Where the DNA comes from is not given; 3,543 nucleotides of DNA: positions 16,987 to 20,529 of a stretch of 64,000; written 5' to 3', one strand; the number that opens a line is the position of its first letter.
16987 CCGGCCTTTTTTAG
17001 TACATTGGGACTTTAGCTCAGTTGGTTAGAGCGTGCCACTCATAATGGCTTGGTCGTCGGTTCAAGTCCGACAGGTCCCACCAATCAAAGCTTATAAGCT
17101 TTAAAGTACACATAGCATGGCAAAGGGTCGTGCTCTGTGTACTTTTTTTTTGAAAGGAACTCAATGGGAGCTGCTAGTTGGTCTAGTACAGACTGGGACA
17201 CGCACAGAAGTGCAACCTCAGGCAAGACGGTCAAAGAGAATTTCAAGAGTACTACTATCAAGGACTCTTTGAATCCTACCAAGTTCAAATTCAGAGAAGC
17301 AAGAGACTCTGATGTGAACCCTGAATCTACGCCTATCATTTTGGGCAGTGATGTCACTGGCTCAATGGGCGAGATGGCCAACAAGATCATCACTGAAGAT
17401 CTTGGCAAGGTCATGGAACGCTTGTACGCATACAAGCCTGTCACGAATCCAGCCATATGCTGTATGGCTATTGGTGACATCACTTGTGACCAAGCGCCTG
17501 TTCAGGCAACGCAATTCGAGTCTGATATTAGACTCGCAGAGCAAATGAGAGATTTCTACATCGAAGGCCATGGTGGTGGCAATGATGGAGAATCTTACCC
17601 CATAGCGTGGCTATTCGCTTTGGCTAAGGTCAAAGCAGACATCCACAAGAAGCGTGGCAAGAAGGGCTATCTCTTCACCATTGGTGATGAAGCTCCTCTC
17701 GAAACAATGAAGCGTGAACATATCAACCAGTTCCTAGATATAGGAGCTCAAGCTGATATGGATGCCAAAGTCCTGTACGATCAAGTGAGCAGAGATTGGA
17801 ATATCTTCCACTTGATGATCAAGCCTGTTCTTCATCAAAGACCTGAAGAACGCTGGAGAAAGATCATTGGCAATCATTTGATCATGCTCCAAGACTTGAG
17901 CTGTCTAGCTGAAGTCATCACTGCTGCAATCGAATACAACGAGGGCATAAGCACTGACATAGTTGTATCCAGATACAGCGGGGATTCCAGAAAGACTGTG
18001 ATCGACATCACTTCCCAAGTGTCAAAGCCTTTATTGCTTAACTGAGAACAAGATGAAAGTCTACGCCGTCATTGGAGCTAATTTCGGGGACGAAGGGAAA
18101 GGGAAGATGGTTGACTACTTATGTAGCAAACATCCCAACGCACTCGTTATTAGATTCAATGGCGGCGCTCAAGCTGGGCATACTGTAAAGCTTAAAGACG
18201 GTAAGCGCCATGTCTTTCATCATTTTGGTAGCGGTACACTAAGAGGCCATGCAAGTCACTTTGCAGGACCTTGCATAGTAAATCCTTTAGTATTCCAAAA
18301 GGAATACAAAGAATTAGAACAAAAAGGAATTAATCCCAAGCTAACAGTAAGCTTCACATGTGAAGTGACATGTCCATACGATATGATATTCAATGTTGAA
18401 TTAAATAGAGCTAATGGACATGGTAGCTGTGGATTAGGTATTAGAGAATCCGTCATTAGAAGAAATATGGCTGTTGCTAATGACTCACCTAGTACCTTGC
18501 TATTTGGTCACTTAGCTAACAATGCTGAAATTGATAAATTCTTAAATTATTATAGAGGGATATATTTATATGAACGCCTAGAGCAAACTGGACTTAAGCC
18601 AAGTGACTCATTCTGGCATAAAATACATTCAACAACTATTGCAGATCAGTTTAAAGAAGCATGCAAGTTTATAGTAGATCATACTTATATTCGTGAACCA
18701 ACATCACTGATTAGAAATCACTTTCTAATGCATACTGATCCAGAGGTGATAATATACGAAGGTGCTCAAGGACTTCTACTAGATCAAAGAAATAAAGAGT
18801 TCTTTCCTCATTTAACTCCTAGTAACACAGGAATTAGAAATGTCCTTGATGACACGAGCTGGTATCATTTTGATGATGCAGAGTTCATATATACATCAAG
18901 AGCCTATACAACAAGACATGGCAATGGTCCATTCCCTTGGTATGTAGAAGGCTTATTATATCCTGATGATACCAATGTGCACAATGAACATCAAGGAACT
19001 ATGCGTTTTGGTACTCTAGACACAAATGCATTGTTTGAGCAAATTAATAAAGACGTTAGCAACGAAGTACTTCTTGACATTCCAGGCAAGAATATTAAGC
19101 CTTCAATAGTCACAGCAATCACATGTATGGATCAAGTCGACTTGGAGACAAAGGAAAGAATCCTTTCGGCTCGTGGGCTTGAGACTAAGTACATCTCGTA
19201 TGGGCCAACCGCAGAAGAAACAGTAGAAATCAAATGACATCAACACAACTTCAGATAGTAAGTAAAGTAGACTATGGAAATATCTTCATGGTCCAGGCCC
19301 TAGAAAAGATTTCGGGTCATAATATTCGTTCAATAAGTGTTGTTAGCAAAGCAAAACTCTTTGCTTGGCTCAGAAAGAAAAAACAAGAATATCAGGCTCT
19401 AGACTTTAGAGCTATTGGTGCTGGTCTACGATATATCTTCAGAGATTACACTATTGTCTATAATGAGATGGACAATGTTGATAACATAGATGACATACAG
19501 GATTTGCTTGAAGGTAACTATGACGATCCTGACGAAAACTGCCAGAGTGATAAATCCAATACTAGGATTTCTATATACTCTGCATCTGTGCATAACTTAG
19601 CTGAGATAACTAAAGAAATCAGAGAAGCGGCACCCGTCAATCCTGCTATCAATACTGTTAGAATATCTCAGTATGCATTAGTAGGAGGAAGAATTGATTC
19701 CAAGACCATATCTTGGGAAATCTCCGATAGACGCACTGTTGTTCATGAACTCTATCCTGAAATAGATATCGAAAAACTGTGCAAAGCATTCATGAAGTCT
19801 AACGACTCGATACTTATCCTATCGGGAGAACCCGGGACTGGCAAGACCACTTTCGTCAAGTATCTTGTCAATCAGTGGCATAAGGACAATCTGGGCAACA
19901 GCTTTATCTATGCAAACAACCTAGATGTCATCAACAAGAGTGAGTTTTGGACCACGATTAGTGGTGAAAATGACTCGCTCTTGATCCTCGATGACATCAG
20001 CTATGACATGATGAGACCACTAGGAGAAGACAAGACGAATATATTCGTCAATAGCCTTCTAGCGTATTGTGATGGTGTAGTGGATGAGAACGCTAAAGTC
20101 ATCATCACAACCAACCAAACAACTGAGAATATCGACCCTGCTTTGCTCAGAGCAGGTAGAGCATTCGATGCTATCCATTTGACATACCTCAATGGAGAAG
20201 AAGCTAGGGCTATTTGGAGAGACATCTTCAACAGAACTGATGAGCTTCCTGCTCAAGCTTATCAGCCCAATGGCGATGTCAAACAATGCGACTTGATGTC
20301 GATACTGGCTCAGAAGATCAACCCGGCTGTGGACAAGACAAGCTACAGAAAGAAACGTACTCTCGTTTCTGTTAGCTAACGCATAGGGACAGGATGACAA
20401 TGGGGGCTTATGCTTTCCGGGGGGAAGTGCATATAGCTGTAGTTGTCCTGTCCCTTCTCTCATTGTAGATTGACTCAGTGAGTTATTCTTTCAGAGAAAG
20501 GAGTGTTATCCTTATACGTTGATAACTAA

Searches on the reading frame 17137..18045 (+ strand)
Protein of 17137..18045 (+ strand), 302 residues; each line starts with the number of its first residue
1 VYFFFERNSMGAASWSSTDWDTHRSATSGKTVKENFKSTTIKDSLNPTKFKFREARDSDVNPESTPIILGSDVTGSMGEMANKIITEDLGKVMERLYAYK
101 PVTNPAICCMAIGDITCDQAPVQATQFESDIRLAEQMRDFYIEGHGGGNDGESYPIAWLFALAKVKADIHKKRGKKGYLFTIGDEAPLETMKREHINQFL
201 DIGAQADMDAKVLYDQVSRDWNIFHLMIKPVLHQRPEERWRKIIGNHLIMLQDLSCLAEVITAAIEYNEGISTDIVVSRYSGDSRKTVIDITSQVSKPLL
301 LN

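Call 9: search_protein_families(library=pfam, proteins=[window:17137-18045:+], max_evalue=0.01)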
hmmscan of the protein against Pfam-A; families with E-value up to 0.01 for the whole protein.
window:17137-18045:+ (302 aa): 0 families

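Call 62: search_protein_families(library=phrogs, proteins=[window:17137-18045:+], max_evalue=0.001)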
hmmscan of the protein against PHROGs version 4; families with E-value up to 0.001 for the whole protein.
window:17137-18045:+ (302 aa): 1 family
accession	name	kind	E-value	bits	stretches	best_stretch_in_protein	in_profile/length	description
phrog_2971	-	unknown function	1.9e-39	136.9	1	11-270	31-294/352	-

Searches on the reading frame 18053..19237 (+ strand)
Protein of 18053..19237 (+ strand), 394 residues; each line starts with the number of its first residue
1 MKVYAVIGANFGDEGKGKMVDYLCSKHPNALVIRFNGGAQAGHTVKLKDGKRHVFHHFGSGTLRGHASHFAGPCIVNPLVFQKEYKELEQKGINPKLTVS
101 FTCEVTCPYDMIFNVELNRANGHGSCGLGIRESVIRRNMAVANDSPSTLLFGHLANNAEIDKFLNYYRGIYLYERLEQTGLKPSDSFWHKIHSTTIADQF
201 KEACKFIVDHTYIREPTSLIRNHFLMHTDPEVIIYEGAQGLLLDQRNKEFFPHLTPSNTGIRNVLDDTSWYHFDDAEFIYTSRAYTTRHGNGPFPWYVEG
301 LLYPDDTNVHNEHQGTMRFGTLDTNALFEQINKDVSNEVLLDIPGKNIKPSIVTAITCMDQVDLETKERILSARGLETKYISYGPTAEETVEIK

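Call 10: search_protein_families(library=pfam, proteins=[window:18053-19237:+], max_evalue=0.01)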
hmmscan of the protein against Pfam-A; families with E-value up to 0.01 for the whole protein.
window:18053-19237:+ (394 aa): 1 family
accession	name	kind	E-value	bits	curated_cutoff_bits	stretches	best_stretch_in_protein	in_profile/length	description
PF00709.27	Adenylsucc_synt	-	2.6e-40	138.9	27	1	5-297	1-275/416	Adenylosuccinate synthetase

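Call 57: search_protein_families(library=ncbifam, proteins=[window:18053-19237:+], max_evalue=0.01)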
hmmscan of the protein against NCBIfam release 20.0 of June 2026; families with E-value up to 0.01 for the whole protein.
window:18053-19237:+ (394 aa): 6 families
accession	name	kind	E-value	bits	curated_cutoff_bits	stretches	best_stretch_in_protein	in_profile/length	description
NF002223.0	PRK01117.1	equivalog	2.4e-32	112.3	402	1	1-296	1-280/430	adenylosuccinate synthase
TIGR00184.1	purA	equivalog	6.4e-29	101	395.55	1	6-295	2-275/425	adenylosuccinate synthase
NF010355.0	PRK13783.1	equivalog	1e-25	90.8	445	1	5-296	4-270/404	adenylosuccinate synthase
NF010357.0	PRK13785.1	equivalog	5.2e-23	81.4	700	1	5-304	4-298/455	adenylosuccinate synthase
NF003295.0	PRK04293.1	equivalog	2.1e-18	66.3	368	1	1-105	1-102/337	adenylosuccinate synthetase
NF038379.2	amino_Aden_PurZ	exception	9.9e-12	44.7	300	1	4-306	2-253/293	succino-amino-deoxyadenylate synthase PurZ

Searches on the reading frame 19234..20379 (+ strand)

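Call 10: search_protein_families(library=pfam, proteins=[window:19234-20379:+], max_evalue=0.01)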
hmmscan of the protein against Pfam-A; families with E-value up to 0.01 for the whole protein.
window:19234-20379:+ (381 aa): 20 families
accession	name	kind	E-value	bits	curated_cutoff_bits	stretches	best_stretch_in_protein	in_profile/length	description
PF00004.35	AAA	-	6.9e-12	46.4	21.2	1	194-315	1-128/131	ATPase family associated with various cellular activities (AAA)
PF20720.3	nSTAND3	-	2.3e-07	31.1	27.2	1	190-294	16-111/155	Novel STAND NTPase 3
PF05729.18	NACHT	-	4.2e-06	27.1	26.7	1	193-222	2-31/167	NACHT domain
PF13401.12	AAA_22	-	5.8e-06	27.1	27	1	189-241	3-53/130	AAA domain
PF13604.12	AAA_30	-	2e-05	24.8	27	1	181-219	8-46/191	AAA domain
PF24883.2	NPHP3_N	-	7.3e-05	23.5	24.8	1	188-228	17-59/164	Nephrocystin 3, N-terminal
PF01637.24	ATPase_2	-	0.00012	22.5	33.2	1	178-238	7-65/225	ATPase domain predominantly from Archaea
PF05272.17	VapE-like_dom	-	0.00016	21.6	25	1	191-222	51-83/217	Virulence-associated protein E-like domain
PF13191.12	AAA_16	-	0.00043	21.3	32.6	1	179-242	9-73/167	AAA ATPase domain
PF00910.28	RNA_helicase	-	0.00046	21.1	21.5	1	195-258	2-61/105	RNA helicase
PF02367.23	TsaE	-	0.00064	20.1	26.6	1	179-216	7-46/128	Threonylcarbamoyl adenosine biosynthesis protein TsaE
PF25199.1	nSTAND_NTPase5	-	0.00075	19.8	34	1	154-256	9-106/145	Novel STAND NTPase 5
PF13245.12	AAA_19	-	0.0011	19.5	25.1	1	187-219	7-39/134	AAA domain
PF05673.19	DUF815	-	0.0014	18.3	23.8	1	193-259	55-120/249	Protein of unknown function (DUF815)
PF13238.12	AAA_18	-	0.0018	19.2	29.4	1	195-317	2-98/128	AAA domain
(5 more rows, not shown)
